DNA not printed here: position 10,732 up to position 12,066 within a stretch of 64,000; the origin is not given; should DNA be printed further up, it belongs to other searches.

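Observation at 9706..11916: Element-borne RNase III with tandem dsRBD-like units, coupled to two unknown genes (possible HEPN): candidate novel RNA-targeting module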

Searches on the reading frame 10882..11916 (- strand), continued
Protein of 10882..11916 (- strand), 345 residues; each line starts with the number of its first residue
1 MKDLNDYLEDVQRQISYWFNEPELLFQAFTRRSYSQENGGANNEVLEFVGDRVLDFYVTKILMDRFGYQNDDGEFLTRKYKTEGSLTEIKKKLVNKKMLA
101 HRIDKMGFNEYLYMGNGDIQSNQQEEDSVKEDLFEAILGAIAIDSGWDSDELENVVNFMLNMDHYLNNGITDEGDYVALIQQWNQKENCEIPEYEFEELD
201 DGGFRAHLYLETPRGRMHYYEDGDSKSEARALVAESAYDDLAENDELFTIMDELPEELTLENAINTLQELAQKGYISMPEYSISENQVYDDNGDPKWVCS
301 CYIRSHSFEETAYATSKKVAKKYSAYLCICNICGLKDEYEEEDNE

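Call 81: fold_search(model_id=the predicted structure, library=pdb)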
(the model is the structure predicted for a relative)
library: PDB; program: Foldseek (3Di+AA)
matches with E <= 10: 917; with E <= 0.001: 85
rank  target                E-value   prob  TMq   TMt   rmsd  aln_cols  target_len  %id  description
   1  7r97_A                4.6e-11  1.00  0.40  0.59  13.9       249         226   24  Crystal structure of postcleavge complex of Escherichia coli RNase III (released 2022-07-20)
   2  1o0w_A                5.3e-11  1.00  0.45  0.62   6.2       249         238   26  Crystal structure of Ribonuclease III (TM1102) from Thermotoga maritima at 2.0 A resolution (released 2002-11-13)
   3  2ez6_A                6.4e-11  1.00  0.37  0.57  14.7       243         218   24  Crystal structure of Aquifex aeolicus RNase III (D44N) complexed with product of double-stranded RNA processing (released 2006-02-07)
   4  7vg2_A                6.4e-11  1.00  0.39  0.17  19.8       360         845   17  Cryo-EM structure of Arabidopsis DCL3 in complex with a 40-bp RNA (released 2021-10-27)
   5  2nue_A                7.8e-11  1.00  0.38  0.58  10.8       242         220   25  Crystal structure of RNase III from Aquifex aeolicus complexed with ds-RNA at 2.9-Angstrom Resolution (released 2007-11-20)
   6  7yyn_A                8.2e-11  1.00  0.40  0.21  13.3       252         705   22  Mammalian Dicer in the dicing state with pre-miR-15a substrate (released 2022-11-16)
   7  1o0w_B                8.6e-11  1.00  0.42  0.56   7.2       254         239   26  Crystal structure of Ribonuclease III (TM1102) from Thermotoga maritima at 2.0 A resolution (released 2002-11-13)
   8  1yyo_B                9.0e-11  1.00  0.38  0.59  10.8       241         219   24  Crystal structure of RNase III mutant E110K from Aquifex aeolicus complexed with double-stranded RNA at 2.9-Angstrom R (released 2005-11-22)
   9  1rc7_A                9.5e-11  1.00  0.39  0.59  10.0       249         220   24  Crystal structure of RNase III Mutant E110K from Aquifex Aeolicus complexed with ds-RNA at 2.15 Angstrom Resolution (released 2004-03-30)
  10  2nue_B                1.0e-10  1.00  0.39  0.59  10.6       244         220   24  Crystal structure of RNase III from Aquifex aeolicus complexed with ds-RNA at 2.9-Angstrom Resolution (released 2007-11-20)
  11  1yyk_A                1.8e-10  1.00  0.39  0.59  10.2       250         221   25  Crystal structure of RNase III from Aquifex Aeolicus complexed with double-stranded RNA at 2.5-angstrom resolution (released 2005-11-22)
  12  7vg3_A                1.9e-10  1.00  0.40  0.17  19.8       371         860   17  Cryo-EM structure of Arabidopsis DCL3 in complex with a 30-bp RNA (released 2021-10-27)
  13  1yz9_B                2.1e-10  1.00  0.39  0.59   7.9       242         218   24  Crystal structure of RNase III mutant E110Q from Aquifex aeolicus complexed with double stranded RNA at 2.1-Angstrom R (released 2005-11-22)
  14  1yz9_A                2.1e-10  1.00  0.39  0.59   7.7       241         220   24  Crystal structure of RNase III mutant E110Q from Aquifex aeolicus complexed with double stranded RNA at 2.1-Angstrom R (released 2005-11-22)
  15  7zpi_A                2.7e-10  1.00  0.40  0.21  13.5       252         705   23  Mammalian Dicer in the "dicing state" with pre-miR-15a substrate (released 2022-11-16)
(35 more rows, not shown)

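Call 83: search_protein_families(library=phrogs, proteins=[window:10882-11916:-], max_evalue=0.001)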
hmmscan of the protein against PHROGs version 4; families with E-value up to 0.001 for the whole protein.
window:10882-11916:- (345 aa): 1 family
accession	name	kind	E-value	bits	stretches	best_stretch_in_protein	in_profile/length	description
phrog_28637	-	unknown function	3e-21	76.8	1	9-195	7-182/233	-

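Call 98: find_related_loci(query=A10, collection=genome_contigs, flank=4000)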
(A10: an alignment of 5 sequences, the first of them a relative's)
Query A10 (468 aa) in genome_contigs; peptide patterns used: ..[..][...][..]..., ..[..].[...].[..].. (x = any residue, [..] = any of these).
75 stretches matched a pattern; 17 encode a relative of the query (tblastn E <= 1e-3); 17 distinct loci.
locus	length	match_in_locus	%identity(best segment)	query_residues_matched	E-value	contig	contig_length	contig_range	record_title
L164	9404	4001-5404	100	1-468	0e+0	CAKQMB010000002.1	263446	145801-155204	MAG: uncultured Clostridia bacterium isolate REFINED_METABAT215_TOP10_CONTIGS_1500_ASSEMBLY_K77_MERGED__Nepal_MoBio_Fibe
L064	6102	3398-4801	91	1-468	0e+0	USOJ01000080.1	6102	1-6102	uncultured Clostridiales bacterium isolate UMGS1915 genome assembly, contig: NODE_5314_length_6102_cov_2.091285, whole g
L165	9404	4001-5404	80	1-468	0e+0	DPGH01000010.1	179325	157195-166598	MAG TPA_asm: Clostridiales bacterium isolate UBA11516 contig_1457, whole genome shotgun sequence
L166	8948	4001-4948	87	153-468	0e+0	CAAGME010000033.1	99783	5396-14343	MAG TPA_asm: Clostridia bacterium, isolate HGM11422, WGS project CAAGME010000000 data, contig: SRS476518_87_k119_109483,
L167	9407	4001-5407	59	1-468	0e+0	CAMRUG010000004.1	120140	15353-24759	MAG TPA_asm: uncultured Clostridia bacterium isolate SRR13573575_bin.43_metawrap_v1.3_MAG genome assembly, contig: NODE.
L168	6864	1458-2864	55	1-468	6e-180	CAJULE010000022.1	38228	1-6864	MAG TPA_asm: uncultured Christensenellaceae bacterium isolate MGBC157735 genome assembly, contig: MGBC157735.22, whole g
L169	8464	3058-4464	55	1-468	7e-180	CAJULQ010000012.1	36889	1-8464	MAG TPA_asm: uncultured Christensenellaceae bacterium isolate MGBC158044 genome assembly, contig: MGBC158044.12, whole g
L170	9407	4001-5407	55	1-468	7e-179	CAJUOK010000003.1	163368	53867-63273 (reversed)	MAG TPA_asm: uncultured Christensenellaceae bacterium isolate MGBC165376 genome assembly, contig: MGBC165376.3, whole ge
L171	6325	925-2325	52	1-468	3e-162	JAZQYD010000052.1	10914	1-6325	MAG: Eubacteriales bacterium isolate T1900045161_TC20190155.MAGScoT_cleanbin_000025 SGB_5062_k141_374839, whole genome s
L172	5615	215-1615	48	1-468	1e-147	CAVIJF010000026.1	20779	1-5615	bacterium isolate H07616-L1_cleanbin_000023 genome assembly, contig: Spades_H07616-L1_contig_1711, whole genome shotgun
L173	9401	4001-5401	40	3-468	3e-115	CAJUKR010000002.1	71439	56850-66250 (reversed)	MAG TPA_asm: uncultured Christensenellaceae bacterium isolate MGBC160026 genome assembly, contig: MGBC160026.2, whole ge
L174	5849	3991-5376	40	1-467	3e-115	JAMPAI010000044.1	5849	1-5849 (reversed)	MAG: Ruminococcus flavefaciens isolate NALB_7813_18 Scaffold_#44__SCF_044___5849_bp, whole genome shotgun sequence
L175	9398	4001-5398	39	1-468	1e-112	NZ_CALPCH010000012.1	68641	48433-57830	Pumilibacter intestinalis strain CLA-AA-M10 NODE_12_length_68641_cov_12.184237, whole genome shotgun sequence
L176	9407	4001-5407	39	1-468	3e-111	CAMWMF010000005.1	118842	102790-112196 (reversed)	MAG TPA_asm: uncultured Clostridia bacterium isolate SRR14411281_bin.1_metawrap_v1.3_MAG genome assembly, contig: NODE.5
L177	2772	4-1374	37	10-468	3e-111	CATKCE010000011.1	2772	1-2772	MAG: uncultured bacterium isolate iMGMC-823_1678881669 genome assembly, contig: MegahitA5_369801, whole genome shotgun s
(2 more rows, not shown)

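Call 100: search_protein_families(library=padloc, proteins=[L044:9038-10441:+, L073:9110-10519:+, L014:9053-9736:+, L010:10421-12007:+, L006:1472-2485:+, L079:8944-9306:+, L049:9212-10249:+, L091:2908-3591:+, L004:1953-3023:+], max_evalue=0.001)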
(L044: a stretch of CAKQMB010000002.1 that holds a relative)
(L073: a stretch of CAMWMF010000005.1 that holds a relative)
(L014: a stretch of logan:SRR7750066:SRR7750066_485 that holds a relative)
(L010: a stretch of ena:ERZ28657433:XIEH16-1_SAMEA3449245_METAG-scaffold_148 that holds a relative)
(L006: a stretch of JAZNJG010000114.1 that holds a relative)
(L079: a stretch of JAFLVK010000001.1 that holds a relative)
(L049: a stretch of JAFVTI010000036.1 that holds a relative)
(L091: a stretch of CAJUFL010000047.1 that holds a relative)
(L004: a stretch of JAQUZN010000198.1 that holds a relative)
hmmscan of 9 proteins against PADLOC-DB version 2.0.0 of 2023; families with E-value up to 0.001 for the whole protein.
L044:9038-10441:+ (468 aa): 2 families
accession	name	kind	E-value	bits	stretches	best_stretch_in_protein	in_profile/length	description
PDLC04161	HEC-07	-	1.3e-06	25.6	1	169-332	193-366/553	-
PDLC02910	HicA-like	-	3.1e-05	21.8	1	413-462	13-60/61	-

L073:9110-10519:+ (470 aa): 0 families

L014:9053-9736:+ (228 aa): 0 families

L010:10421-12007:+ (529 aa): 0 families

L006:1472-2485:+ (338 aa): 0 families

L079:8944-9306:+ (121 aa): 0 families

L049:9212-10249:+ (346 aa): 1 family
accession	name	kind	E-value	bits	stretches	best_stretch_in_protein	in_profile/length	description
PDLC03687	HEase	-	1e-09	36.6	1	73-118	55-99/178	homing endonuclease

L091:2908-3591:+ (228 aa): 0 families

L004:1953-3023:+ (357 aa): 4 families
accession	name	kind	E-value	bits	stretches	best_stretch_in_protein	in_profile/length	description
PDLC04990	PDC-S31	-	2.9e-22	77.7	2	130-344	50-246/259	-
PDLC04994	PDC-S31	-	6.9e-18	63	2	142-343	74-260/273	-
PDLC04991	PDC-S31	-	5.6e-11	40.5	1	140-343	19-189/208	-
PDLC04992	PDC-S31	-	1.4e-07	29.5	1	173-341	42-201/220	-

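Call 101: search_protein_families(library=pfam, proteins=[L044:9038-10441:+, L073:9110-10519:+, L014:9053-9736:+, L010:10421-12007:+, L006:1472-2485:+, L079:8944-9306:+, L175:4001-5398:+], max_evalue=0.01)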
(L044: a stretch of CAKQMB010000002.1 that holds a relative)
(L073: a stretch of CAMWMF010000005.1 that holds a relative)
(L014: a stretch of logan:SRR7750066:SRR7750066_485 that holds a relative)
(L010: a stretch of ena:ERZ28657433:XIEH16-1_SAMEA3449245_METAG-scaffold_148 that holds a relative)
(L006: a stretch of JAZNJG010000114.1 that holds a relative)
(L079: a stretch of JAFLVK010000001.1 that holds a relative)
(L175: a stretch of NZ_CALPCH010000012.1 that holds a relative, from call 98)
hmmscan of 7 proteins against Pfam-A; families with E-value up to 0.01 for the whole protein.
L044:9038-10441:+ (468 aa): 0 families

L073:9110-10519:+ (470 aa): 1 family
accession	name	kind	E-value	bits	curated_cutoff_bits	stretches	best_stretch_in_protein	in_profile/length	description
PF06005.17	ZapB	-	0.0011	19.8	31.5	1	296-328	7-39/71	Cell division protein ZapB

L014:9053-9736:+ (228 aa): 1 family
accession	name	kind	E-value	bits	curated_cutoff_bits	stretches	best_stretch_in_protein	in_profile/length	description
PF02452.23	PemK_toxin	-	1e-05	26.1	23.1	1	161-221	4-62/109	PemK-like, MazF-like toxin of type II toxin-antitoxin system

L010:10421-12007:+ (529 aa): 0 families

L006:1472-2485:+ (338 aa): 3 families
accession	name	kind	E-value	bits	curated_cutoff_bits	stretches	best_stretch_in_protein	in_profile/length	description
PF10987.13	DUF2806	-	4.3e-22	79.5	24.5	1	110-204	11-103/221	Protein of unknown function (DUF2806)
PF14337.13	Abi_alpha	-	6.1e-05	23.5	29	1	114-202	3-93/196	Abortive infection alpha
PF18567.6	TIR_3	-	0.0053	17.3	26.1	0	257-328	15-87/129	Toll/interleukin-1 receptor domain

L079:8944-9306:+ (121 aa): 1 family
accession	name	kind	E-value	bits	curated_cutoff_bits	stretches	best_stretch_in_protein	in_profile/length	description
PF24074.1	DUF7366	-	0.0021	18.7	27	1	18-52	19-50/78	Domain of unknown function (DUF7366)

L175:4001-5398:+ (466 aa): 2 families
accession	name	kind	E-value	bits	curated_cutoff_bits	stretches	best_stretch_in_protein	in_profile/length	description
PF19717.4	DUF6212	-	0.0016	17.8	26.4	1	256-327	10-75/395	Family of unknown function (DUF6212)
PF06005.17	ZapB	-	0.008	17.1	31.5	0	291-324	6-39/71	Cell division protein ZapB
